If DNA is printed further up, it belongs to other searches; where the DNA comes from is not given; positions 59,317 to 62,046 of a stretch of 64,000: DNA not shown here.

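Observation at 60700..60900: HisD and HisC encoded as a single 809-aa ORF (bifunctional fusion or lost stop codon)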

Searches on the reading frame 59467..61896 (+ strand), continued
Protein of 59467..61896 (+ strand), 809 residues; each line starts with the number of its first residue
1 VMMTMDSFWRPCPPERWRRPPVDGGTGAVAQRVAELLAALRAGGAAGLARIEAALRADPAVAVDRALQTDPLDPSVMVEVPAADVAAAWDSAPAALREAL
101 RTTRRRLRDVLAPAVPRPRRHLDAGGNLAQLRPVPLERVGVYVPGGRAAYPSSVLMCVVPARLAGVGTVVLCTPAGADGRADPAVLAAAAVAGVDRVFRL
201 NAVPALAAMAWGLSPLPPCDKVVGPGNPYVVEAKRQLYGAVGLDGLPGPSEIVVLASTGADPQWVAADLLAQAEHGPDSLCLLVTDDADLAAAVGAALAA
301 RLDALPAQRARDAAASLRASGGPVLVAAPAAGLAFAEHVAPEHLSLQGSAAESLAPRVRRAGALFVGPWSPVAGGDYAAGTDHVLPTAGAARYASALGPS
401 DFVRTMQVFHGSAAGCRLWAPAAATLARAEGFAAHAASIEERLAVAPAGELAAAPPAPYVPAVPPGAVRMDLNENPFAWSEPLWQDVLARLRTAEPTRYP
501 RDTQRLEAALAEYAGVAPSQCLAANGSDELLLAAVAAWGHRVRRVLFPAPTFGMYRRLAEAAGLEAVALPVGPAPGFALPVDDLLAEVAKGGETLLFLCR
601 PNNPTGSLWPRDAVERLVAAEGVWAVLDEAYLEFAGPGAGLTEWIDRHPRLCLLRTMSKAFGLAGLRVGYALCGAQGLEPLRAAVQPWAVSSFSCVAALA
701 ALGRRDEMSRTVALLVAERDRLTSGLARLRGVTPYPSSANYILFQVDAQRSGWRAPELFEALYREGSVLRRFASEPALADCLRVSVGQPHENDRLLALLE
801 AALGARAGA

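Call 10: list_cluster_members(proteins=[P0001, P0008, P0012, P0025])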
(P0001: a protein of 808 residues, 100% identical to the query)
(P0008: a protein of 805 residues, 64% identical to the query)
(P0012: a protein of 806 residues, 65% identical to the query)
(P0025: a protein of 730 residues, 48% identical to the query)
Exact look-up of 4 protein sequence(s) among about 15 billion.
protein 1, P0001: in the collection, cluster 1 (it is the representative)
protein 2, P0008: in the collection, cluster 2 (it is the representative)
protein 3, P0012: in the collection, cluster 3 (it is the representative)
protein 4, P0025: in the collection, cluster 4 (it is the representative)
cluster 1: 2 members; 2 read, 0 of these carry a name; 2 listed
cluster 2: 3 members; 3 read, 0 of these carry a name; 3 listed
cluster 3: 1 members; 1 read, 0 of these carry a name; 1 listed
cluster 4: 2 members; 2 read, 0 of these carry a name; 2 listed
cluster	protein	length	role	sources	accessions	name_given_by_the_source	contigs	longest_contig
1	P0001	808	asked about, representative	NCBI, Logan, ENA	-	-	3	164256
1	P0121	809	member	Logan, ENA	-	-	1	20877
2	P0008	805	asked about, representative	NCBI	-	-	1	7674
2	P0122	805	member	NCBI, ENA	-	-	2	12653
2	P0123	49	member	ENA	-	-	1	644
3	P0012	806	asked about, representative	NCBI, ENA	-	-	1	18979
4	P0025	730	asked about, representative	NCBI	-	-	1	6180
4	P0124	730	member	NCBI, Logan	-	-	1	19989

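Call 16: find_related_loci(query=window:59467-61896:+, collection=genome_contigs, flank=6000)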
Query window:59467-61896:+ (809 aa) in genome_contigs; peptide patterns used: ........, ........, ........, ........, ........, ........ (x = any residue, [..] = any of these).
599 stretches matched a pattern (row limit reached: there are more); 507 encode a relative of the query (tblastn E <= 1e-3); the best 80 are kept; 80 distinct loci.
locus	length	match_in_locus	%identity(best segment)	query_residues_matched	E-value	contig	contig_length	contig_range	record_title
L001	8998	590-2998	64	1-806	0e+0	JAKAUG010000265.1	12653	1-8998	MAG: Bacillota bacterium isolate YP3.bin25 NODE_6204_length_12653_cov_1.06562, whole genome shotgun sequence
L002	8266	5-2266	58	51-806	0e+0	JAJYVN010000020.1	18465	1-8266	MAG: Bacillota bacterium isolate FK2.bin21 NODE_4011_length_18465_cov_1.092922, whole genome shotgun sequence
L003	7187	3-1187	63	408-808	2e-125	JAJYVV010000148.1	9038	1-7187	MAG: Bacillota bacterium isolate FK2.bin46 NODE_11179_length_9038_cov_1.967119, whole genome shotgun sequence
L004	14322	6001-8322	34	5-801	3e-114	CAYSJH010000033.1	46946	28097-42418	MAG TPA_asm: uncultured Bacteroides sp. isolate binchicken_co150_133 genome assembly, contig: NODE_1560_length_46946_cov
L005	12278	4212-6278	37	117-796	2e-113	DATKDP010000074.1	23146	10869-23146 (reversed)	MAG TPA_asm: Thermoanaerobaculia bacterium isolate SMAG_U14476 k141_1679671, whole genome shotgun sequence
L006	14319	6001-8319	30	2-800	7e-112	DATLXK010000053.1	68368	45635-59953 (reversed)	MAG TPA_asm: Sphingobacteriaceae bacterium isolate SMAG_U13244 k141_95976, whole genome shotgun sequence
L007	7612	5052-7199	32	92-800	4e-110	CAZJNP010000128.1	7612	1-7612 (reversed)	MAG TPA_asm: uncultured Calditrichaceae bacterium isolate binchicken_co172_69 genome assembly, contig: NODE_9167_length_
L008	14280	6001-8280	40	33-803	8e-110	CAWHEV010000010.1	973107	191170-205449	MAG: uncultured Chloroflexia bacterium isolate MFD02360.bin.1.60 genome assembly, contig: contig_842, whole genome shotg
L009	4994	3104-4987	41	126-745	5e-108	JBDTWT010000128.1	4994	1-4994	MAG: Chloroflexota bacterium isolate cluster3_bin.99 NODE_96057_length_4994_cov_6.742660, whole genome shotgun sequence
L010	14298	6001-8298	33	14-800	8e-110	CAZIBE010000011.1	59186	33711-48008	MAG TPA_asm: uncultured Calditrichaceae bacterium isolate binchicken_co64_112 genome assembly, contig: NODE_253_length_5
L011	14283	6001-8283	32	33-799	4e-107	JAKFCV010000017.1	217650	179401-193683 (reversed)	MAG: Pedobacter sp. isolate LC030 contig-124_36, whole genome shotgun sequence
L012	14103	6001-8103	41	132-800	4e-106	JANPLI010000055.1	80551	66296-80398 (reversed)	MAG: Hymenobacteraceae bacterium isolate VAR_61_concoct_317_sub VAR_61_k141_2026051, whole genome shotgun sequence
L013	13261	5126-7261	34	78-803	3e-105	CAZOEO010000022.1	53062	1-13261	MAG TPA_asm: uncultured Candidatus Competibacteraceae bacterium isolate SRP285395_co1_25 genome assembly, contig: NODE_7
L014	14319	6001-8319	39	33-803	2e-102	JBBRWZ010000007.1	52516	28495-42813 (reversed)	MAG: Candidatus Limnocylindria bacterium isolate La4_metabat2.125 La4_metabat2.125_K_1780782_L_52516_cov_14.2956, whole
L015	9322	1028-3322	38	33-799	2e-101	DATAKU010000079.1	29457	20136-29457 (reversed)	MAG TPA_asm: Candidatus Limnocylindria bacterium isolate SMAG_U6946 k141_281585, whole genome shotgun sequence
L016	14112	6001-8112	40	119-803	2e-100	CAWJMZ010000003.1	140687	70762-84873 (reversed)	MAG: uncultured Chloroflexia bacterium isolate MFD02840.bin.1.418 genome assembly, contig: contig_157612, whole genome s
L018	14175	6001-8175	39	95-803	4e-97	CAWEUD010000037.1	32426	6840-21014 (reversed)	MAG: uncultured Chloroflexia bacterium isolate MFD05684.bin.3.306 genome assembly, contig: contig_94923, whole genome sh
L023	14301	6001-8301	38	33-795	1e-90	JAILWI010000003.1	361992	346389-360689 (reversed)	MAG: Chloroflexota bacterium isolate ECS24B4 ECS24B4_3, whole genome shotgun sequence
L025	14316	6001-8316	37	70-807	3e-104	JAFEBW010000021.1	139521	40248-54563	MAG: Proteobacteria bacterium isolate SZAS-104 LIN-344__21__length-139521, whole genome shotgun sequence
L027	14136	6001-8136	38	119-809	2e-84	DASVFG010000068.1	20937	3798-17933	MAG TPA_asm: Candidatus Limnocylindria bacterium isolate SMAG_U2083 k141_391562, whole genome shotgun sequence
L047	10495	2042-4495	43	33-792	3e-73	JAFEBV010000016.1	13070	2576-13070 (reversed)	MAG: Proteobacteria bacterium isolate SZAS-103 LIN-330__16__length-13070, whole genome shotgun sequence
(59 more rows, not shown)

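Call 19: find_encoding_contigs(protein=P0001, flank=3000, max_places=4)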
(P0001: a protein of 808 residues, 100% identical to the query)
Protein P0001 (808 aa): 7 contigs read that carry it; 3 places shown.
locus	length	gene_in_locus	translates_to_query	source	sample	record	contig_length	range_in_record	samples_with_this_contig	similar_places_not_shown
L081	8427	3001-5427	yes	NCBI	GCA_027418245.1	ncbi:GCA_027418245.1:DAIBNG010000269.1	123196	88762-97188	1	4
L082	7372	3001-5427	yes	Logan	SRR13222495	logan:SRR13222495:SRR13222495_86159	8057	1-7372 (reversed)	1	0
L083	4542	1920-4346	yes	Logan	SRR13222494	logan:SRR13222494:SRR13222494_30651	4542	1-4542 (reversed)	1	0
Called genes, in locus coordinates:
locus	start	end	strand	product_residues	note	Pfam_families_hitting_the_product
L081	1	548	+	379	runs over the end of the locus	PF01476:LysM, PF23473:LysM3_LYK4_5 (faint), PF01476:LysM, PF01551:Peptidase_M23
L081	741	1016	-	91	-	PF00076:RRM_1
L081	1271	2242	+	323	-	PF13393:tRNA-synt_His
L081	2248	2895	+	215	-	PF01634:HisG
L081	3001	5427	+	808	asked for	PF00815:Histidinol_dh, PF00155:Aminotran_1_2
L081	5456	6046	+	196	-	PF00475:IGPD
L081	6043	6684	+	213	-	PF00117:GATase, PF07685:GATase_3 (weak)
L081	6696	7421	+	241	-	PF00977:His_biosynth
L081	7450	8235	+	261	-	PF00977:His_biosynth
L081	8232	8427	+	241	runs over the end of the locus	PF01502:PRA-CH, PF01503:PRA-PH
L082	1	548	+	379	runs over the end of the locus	PF01476:LysM, PF23473:LysM3_LYK4_5 (faint), PF01476:LysM, PF01551:Peptidase_M23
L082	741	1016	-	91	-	PF00076:RRM_1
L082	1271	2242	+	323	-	PF13393:tRNA-synt_His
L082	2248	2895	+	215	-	PF01634:HisG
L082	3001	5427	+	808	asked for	PF00815:Histidinol_dh, PF00155:Aminotran_1_2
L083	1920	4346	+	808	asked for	PF00815:Histidinol_dh, PF00155:Aminotran_1_2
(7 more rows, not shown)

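Call 21: search_solved_structures(query=window:59467-61896:+, max_evalue=1e-20, show_alignments=0)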
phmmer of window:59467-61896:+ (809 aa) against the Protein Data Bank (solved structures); distinct sequences matched with E-value up to 1e-20: 28.
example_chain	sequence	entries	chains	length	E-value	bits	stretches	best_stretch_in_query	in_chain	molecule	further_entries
4g07_A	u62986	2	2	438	4.3e-83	282.8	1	60-444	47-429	Histidinol dehydrogenase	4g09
9lbv_A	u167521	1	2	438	1.4e-82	281.2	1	28-443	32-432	Histidinol dehydrogenase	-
8xsq_A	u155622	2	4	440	1.4e-82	281.2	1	28-443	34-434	Histidinol dehydrogenase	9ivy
4gic_A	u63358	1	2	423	1e-78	268.4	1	29-431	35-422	Histidinol dehydrogenase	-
1k75_A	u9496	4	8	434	1.2e-64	221.9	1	77-442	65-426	L-histidinol dehydrogenase | Histidinol dehydrogenase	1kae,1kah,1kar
6an0_A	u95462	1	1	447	1.6e-59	204.9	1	134-443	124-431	Histidinol dehydrogenase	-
5vlb_A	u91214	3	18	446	4e-59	203.6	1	136-444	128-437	Histidinol dehydrogenase, chloroplastic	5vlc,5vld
8v35_A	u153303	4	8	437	7.9e-58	199.3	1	126-444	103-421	Sulfopropanediol 3-dehydrogenase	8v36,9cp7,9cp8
8wwe_A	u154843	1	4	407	3.5e-57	197.2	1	49-430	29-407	(R)-DHPS dehydrogenase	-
8v37_A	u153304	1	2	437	1.5e-56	195.1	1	126-444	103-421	Sulfopropanediol 3-dehydrogenase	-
9cp9_A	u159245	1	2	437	3e-56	194.1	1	126-444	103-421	Sulfopropanediol 3-dehydrogenase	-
1fg3_A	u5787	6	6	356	8.7e-41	142.9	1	471-801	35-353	HISTIDINOL PHOSPHATE AMINOTRANSFERASE | HISTIDINOL-PHOSPHATE AMINOTRANSFERASE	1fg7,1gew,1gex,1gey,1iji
8bj1_A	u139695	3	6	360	1.1e-40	142.7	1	464-797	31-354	histidinol-phosphate aminotransferase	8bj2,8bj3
8bj4_A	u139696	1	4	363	1.1e-40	142.6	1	464-797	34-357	histidinol-phosphate aminotransferase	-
3euc_A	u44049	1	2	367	1.8e-40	141.9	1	459-802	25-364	Histidinol-phosphate aminotransferase 2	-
3cq5_A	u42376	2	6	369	2.7e-37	131.4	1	468-796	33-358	Histidinol-phosphate aminotransferase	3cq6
4r8d_A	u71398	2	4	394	2e-33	118.6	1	457-796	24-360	Histidinol-phosphate aminotransferase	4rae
2f8j_A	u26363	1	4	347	4.2e-31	110.9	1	469-800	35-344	Histidinol-phosphate aminotransferase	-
1lc5_A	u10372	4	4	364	1.2e-27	99.5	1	464-803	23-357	L-Threonine-O-3-Phosphate Decarboxylase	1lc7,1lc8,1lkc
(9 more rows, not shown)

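Call 45: find_encoding_contigs(protein=P0002, flank=6000, max_places=2)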
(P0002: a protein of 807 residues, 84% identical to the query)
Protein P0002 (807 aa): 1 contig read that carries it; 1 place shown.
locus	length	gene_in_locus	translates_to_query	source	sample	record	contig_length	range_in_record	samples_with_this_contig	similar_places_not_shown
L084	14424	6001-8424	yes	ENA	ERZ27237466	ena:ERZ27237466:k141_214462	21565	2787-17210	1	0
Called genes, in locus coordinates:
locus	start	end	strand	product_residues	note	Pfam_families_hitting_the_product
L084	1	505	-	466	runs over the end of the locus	PF13231:PMT_2 (weak)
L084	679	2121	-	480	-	PF05673:DUF815, PF13191:AAA_16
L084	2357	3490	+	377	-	PF01476:LysM, PF23473:LysM3_LYK4_5 (faint), PF01476:LysM, PF01551:Peptidase_M23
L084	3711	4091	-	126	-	PF00076:RRM_1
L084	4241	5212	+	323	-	PF13393:tRNA-synt_His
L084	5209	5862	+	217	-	PF01634:HisG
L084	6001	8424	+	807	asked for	PF00815:Histidinol_dh, PF00155:Aminotran_1_2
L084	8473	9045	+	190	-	PF00475:IGPD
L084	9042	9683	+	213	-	PF00117:GATase, PF07685:GATase_3 (weak)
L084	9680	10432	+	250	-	PF00977:His_biosynth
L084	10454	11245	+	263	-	PF00977:His_biosynth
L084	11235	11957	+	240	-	PF01502:PRA-CH, PF01503:PRA-PH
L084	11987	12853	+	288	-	PF08812:YtxC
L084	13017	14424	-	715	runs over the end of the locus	PF00395:SLH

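Call 46: find_encoding_contigs(protein=P0003, flank=6000, max_places=2)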
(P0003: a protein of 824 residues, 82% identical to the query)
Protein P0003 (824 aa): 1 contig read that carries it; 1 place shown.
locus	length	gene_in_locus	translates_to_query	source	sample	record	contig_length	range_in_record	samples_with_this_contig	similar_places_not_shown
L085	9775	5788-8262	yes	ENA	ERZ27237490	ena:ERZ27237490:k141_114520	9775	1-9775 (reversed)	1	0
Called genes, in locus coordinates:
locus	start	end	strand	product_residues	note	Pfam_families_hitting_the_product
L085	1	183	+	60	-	?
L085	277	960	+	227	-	-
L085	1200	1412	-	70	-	-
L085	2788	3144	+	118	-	-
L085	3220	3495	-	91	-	PF00076:RRM_1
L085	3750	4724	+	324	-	PF13393:tRNA-synt_His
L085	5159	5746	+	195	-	PF01634:HisG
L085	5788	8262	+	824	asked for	PF00815:Histidinol_dh, PF00155:Aminotran_1_2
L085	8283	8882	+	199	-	PF00475:IGPD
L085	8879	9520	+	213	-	PF00117:GATase, PF07685:GATase_3 (weak)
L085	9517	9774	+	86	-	?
